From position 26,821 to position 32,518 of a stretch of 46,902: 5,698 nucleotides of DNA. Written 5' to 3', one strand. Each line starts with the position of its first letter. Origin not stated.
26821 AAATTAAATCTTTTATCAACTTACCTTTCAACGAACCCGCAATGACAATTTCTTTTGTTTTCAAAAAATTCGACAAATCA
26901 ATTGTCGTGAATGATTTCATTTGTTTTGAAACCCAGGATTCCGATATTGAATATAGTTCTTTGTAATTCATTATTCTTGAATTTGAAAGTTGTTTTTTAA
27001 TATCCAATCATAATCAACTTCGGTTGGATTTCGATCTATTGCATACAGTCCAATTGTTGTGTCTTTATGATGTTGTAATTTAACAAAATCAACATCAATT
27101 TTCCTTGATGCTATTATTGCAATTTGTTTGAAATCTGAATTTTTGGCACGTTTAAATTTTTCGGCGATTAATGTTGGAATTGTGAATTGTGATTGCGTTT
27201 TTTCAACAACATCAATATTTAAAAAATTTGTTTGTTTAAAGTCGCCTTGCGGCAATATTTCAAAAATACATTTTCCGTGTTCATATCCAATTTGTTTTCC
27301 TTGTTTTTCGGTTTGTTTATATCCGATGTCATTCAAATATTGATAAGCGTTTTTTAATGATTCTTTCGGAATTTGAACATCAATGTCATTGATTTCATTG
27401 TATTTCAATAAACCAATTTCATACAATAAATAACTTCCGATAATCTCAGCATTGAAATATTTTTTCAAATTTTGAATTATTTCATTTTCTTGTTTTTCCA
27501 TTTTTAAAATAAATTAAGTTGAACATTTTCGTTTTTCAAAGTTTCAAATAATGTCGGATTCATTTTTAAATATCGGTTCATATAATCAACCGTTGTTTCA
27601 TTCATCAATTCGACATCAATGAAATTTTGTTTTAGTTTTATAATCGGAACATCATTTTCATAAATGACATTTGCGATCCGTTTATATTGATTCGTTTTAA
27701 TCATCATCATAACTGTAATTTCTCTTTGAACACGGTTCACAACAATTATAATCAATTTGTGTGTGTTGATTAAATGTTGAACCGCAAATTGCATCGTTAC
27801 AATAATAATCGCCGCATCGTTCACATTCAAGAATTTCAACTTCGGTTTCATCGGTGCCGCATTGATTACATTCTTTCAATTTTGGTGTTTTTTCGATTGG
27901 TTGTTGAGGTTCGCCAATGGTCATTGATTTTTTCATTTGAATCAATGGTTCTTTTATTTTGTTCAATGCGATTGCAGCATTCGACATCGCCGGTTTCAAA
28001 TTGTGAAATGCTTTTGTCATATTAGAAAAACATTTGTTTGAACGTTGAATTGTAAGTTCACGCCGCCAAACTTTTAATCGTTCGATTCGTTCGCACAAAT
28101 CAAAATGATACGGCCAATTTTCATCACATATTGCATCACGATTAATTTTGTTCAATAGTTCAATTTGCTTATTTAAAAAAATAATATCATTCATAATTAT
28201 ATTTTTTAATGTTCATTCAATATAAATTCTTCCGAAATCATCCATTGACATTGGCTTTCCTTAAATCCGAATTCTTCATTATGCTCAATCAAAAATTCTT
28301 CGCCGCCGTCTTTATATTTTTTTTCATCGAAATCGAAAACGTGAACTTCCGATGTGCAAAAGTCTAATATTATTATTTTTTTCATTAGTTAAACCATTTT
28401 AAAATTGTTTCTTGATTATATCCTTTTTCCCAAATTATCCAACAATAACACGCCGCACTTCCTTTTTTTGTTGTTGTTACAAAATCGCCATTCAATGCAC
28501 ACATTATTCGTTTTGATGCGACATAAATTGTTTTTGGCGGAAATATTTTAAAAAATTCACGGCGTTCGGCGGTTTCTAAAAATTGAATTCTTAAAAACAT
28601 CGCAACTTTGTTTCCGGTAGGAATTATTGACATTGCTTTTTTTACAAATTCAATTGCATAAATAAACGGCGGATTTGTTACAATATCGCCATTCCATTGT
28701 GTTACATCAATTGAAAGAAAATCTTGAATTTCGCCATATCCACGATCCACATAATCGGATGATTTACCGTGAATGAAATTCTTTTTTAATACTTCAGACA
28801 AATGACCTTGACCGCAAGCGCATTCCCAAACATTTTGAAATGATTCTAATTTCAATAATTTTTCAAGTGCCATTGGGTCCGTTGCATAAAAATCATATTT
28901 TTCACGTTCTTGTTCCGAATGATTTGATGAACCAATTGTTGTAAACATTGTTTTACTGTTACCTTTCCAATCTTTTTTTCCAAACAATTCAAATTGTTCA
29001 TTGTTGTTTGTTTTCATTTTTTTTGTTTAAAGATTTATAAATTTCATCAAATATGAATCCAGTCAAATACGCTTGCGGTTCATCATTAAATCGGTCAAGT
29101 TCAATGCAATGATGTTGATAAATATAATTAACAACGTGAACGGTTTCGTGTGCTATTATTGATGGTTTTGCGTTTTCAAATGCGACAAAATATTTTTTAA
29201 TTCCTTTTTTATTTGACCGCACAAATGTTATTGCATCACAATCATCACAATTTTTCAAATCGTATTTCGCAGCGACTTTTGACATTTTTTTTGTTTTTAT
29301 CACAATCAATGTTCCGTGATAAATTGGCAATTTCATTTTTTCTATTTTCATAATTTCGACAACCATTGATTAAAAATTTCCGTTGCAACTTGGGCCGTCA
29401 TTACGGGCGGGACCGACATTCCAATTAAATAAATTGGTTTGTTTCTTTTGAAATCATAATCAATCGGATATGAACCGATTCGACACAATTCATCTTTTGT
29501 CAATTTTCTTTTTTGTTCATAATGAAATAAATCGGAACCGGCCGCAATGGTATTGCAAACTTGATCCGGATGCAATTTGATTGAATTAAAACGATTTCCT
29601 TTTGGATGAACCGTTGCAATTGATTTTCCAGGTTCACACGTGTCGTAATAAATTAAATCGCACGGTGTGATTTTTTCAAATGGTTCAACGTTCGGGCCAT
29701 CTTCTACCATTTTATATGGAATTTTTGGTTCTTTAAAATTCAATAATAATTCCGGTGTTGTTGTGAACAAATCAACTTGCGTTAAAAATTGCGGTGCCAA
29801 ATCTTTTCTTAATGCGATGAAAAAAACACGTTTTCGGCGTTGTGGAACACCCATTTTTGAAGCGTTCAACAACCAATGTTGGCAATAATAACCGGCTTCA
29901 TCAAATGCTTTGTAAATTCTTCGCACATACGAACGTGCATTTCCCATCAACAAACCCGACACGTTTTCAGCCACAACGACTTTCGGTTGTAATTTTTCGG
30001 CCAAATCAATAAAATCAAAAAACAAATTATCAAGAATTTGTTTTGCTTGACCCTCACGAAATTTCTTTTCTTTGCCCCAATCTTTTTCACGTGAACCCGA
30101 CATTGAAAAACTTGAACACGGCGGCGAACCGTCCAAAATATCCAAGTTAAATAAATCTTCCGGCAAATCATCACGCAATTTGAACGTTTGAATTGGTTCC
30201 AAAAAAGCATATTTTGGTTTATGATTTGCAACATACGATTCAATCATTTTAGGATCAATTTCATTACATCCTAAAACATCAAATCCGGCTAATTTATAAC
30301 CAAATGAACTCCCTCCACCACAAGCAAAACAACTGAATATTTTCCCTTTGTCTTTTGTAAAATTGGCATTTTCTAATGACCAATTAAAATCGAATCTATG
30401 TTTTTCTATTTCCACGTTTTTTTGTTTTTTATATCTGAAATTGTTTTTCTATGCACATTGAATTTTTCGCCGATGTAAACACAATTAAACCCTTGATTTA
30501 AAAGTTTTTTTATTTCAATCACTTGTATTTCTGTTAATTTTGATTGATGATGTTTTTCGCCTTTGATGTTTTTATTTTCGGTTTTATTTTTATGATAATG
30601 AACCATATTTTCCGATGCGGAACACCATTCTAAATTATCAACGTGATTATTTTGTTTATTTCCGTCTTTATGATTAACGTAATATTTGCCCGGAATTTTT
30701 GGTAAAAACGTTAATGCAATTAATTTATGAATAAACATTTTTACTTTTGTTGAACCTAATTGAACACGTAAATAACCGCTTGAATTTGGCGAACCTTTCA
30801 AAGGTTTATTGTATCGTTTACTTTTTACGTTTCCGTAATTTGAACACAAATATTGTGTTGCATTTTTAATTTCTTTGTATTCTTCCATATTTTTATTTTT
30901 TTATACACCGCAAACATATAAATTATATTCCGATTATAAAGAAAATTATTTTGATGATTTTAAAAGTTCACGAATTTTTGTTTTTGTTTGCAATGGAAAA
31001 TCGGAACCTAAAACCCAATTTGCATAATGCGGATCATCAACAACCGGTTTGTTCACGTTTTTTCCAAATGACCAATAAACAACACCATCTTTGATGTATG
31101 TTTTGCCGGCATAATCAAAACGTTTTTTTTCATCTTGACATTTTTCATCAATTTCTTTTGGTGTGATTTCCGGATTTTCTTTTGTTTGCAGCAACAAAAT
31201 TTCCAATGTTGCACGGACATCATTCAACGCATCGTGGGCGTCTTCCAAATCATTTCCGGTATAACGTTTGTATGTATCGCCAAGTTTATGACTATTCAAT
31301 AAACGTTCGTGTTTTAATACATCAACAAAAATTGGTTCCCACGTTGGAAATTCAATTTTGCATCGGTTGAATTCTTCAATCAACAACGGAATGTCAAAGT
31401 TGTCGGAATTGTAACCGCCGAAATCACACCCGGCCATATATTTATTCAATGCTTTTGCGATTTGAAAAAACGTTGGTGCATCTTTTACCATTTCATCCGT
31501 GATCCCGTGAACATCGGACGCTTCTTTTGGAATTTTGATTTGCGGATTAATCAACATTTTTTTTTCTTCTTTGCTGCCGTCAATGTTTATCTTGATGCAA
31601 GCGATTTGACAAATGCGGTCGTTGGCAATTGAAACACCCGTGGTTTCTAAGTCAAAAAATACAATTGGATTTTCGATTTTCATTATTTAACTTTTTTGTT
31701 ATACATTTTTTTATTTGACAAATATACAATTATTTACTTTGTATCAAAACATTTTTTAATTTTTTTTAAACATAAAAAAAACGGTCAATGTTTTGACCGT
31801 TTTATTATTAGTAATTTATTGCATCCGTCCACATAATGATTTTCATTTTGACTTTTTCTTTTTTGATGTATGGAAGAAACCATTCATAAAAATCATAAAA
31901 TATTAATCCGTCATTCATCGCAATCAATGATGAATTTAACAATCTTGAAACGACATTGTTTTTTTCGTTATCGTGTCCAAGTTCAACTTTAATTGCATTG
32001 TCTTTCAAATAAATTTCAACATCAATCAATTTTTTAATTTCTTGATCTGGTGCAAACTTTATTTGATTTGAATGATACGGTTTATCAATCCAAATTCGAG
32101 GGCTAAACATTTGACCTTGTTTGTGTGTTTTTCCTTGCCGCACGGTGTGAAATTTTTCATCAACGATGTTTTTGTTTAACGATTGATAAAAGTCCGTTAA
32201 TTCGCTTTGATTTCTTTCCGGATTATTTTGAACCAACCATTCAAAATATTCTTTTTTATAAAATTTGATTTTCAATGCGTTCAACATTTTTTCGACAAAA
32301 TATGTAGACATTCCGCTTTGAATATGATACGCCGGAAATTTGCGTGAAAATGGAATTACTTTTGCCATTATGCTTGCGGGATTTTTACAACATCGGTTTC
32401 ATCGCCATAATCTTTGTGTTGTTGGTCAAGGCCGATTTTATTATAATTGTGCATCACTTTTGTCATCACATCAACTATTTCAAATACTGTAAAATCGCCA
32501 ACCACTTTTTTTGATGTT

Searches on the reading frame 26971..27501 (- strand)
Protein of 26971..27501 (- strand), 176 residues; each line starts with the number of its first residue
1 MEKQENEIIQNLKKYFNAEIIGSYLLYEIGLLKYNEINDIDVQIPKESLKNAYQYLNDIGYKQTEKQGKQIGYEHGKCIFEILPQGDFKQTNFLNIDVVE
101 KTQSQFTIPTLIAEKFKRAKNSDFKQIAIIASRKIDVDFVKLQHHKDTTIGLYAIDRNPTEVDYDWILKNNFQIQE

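Call 72: search_protein_families(library=phrogs, max_evalue=0.001, proteins=[window:26971-27501:-])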
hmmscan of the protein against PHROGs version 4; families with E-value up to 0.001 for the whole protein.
window:26971-27501:- (176 aa): 0 families

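Call 94: search_protein_families(library=pfam, max_evalue=0.01, proteins=[window:26971-27501:-])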
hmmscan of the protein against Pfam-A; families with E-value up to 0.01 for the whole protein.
window:26971-27501:- (176 aa): 1 family
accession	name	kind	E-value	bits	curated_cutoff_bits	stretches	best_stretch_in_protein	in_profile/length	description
PF14907.12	NTP_transf_5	-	0.00057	20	31.2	1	36-82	93-141/249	Uncharacterised nucleotidyltransferase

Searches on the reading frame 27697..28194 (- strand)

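Call 72: search_protein_families(library=phrogs, max_evalue=0.001, proteins=[window:27697-28194:-])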
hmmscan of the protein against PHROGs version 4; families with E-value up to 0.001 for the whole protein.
window:27697-28194:- (165 aa): 1 family
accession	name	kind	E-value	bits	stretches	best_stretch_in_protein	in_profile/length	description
phrog_14413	-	unknown function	1.1e-107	358.1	1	1-165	1-165/165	-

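Call 94: search_protein_families(library=pfam, max_evalue=0.01, proteins=[window:27697-28194:-])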
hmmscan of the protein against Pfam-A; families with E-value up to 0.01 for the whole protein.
window:27697-28194:- (165 aa): 1 family
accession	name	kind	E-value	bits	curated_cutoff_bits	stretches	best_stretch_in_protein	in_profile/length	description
PF23948.1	ARM_5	-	0.0034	16.7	27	1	5-114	285-395/419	ARM-like repeat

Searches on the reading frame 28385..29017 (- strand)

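Call 72: search_protein_families(library=phrogs, max_evalue=0.001, proteins=[window:28385-29017:-])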
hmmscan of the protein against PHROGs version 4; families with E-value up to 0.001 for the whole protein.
window:28385-29017:- (210 aa): 1 family
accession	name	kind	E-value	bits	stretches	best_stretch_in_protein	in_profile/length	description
phrog_799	-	other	1.2e-74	253.2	1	2-210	173-380/458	DNA methyltransferase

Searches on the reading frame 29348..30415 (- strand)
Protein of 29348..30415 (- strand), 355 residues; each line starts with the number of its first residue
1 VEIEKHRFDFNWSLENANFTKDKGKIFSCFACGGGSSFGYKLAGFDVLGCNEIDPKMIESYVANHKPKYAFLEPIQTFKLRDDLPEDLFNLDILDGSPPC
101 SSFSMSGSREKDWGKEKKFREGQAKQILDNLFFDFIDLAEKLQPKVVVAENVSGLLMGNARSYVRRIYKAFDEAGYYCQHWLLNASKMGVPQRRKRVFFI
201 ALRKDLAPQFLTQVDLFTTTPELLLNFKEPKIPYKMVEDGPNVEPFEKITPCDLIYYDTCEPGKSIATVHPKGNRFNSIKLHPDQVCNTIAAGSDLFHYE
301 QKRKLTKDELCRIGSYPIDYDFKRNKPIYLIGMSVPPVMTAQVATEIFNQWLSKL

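Call 72: search_protein_families(library=phrogs, max_evalue=0.001, proteins=[window:29348-30415:-])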
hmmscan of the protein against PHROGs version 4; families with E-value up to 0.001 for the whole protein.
window:29348-30415:- (355 aa): 5 families
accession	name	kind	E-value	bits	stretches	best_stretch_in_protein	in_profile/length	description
phrog_116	-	other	1.3e-77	262.8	1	4-353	188-495/779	DNA methyltransferase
phrog_36001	-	unknown function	4.3e-39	135.3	2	100-322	460-667/715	-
phrog_363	-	other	8.7e-28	98.4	1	22-206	52-218/327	DNA methyltransferase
phrog_5999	-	other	8.7e-08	33.2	1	25-119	4-96/109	DNA methyltransferase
phrog_757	-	other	0.00033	20.8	1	19-152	10-128/247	DNA methyltransferase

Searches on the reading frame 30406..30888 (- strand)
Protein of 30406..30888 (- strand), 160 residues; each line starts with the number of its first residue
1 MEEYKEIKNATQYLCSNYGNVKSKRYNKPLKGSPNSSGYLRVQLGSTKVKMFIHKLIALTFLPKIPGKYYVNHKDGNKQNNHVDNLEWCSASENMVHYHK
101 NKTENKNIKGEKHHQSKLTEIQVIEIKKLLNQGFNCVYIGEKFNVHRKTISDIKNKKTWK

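Call 72: search_protein_families(library=phrogs, max_evalue=0.001, proteins=[window:30406-30888:-])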
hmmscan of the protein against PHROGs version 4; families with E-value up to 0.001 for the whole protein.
window:30406-30888:- (160 aa): 15 families
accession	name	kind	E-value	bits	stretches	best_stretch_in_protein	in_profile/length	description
phrog_59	-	DNA, RNA and nucleotide metabolism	2.5e-43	150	1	1-160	137-273/423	HNH endonuclease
phrog_959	-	DNA, RNA and nucleotide metabolism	2.6e-34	118.9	1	1-123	5-130/138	HNH endonuclease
phrog_1492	-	DNA, RNA and nucleotide metabolism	1.3e-18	68.3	1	2-104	45-165/414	HNH endonuclease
phrog_37683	-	unknown function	1.4e-18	68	1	9-160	117-269/279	-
phrog_99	-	DNA, RNA and nucleotide metabolism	3.3e-15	57.6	1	31-110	142-217/383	HNH endonuclease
phrog_7545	-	DNA, RNA and nucleotide metabolism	3.7e-09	38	1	23-115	52-149/160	HNH endonuclease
phrog_826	-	DNA, RNA and nucleotide metabolism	1.7e-08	35.4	1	32-100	90-160/281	HNH endonuclease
phrog_1891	-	DNA, RNA and nucleotide metabolism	3.4e-06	27.7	1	35-120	142-235/255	HNH endonuclease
phrog_6156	-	DNA, RNA and nucleotide metabolism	5.6e-06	26.8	1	102-160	170-228/261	endonuclease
phrog_4578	-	DNA, RNA and nucleotide metabolism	7.8e-06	26.8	1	64-111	25-72/130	HNH endonuclease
phrog_15471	-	DNA, RNA and nucleotide metabolism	9.3e-06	26.6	1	49-116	30-98/183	HNH endonuclease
phrog_20467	-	DNA, RNA and nucleotide metabolism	9.9e-06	26.4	1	114-159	59-104/112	HNH endonuclease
phrog_664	-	DNA, RNA and nucleotide metabolism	1.7e-05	25.8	1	87-151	60-118/210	DNA binding protein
phrog_30377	-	DNA, RNA and nucleotide metabolism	0.00044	21.4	1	53-117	12-73/82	HNH endonuclease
phrog_17657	-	DNA, RNA and nucleotide metabolism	0.00067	20.5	0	34-89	101-165/168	HNH endonuclease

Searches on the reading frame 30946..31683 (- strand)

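Call 72: search_protein_families(library=phrogs, max_evalue=0.001, proteins=[window:30946-31683:-])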
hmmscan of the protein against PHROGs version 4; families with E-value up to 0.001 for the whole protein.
window:30946-31683:- (245 aa): 4 families
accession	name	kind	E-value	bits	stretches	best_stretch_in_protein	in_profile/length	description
phrog_192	-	DNA, RNA and nucleotide metabolism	5.9e-60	204.6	1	2-243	103-348/397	DNA polymerase exonuclease subunit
phrog_14632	-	DNA, RNA and nucleotide metabolism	6.3e-19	69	1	7-180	84-255/380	DNA polymerase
phrog_19080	-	unknown function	8.2e-08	32.3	0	6-98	6-105/477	-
phrog_17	-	DNA, RNA and nucleotide metabolism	2.8e-05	23.2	1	4-173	669-831/1445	DNA polymerase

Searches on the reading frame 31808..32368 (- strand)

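Call 72: search_protein_families(library=phrogs, max_evalue=0.001, proteins=[window:31808-32368:-])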
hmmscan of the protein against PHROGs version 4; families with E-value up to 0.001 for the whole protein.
window:31808-32368:- (186 aa): 1 family
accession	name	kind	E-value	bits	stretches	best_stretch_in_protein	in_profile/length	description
phrog_8581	-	unknown function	2e-11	45.4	1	3-182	3-163/166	-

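Call 93: search_protein_families(library=pfam, max_evalue=0.01, proteins=[window:31808-32368:-])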
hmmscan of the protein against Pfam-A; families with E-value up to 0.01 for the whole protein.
window:31808-32368:- (186 aa): 0 families
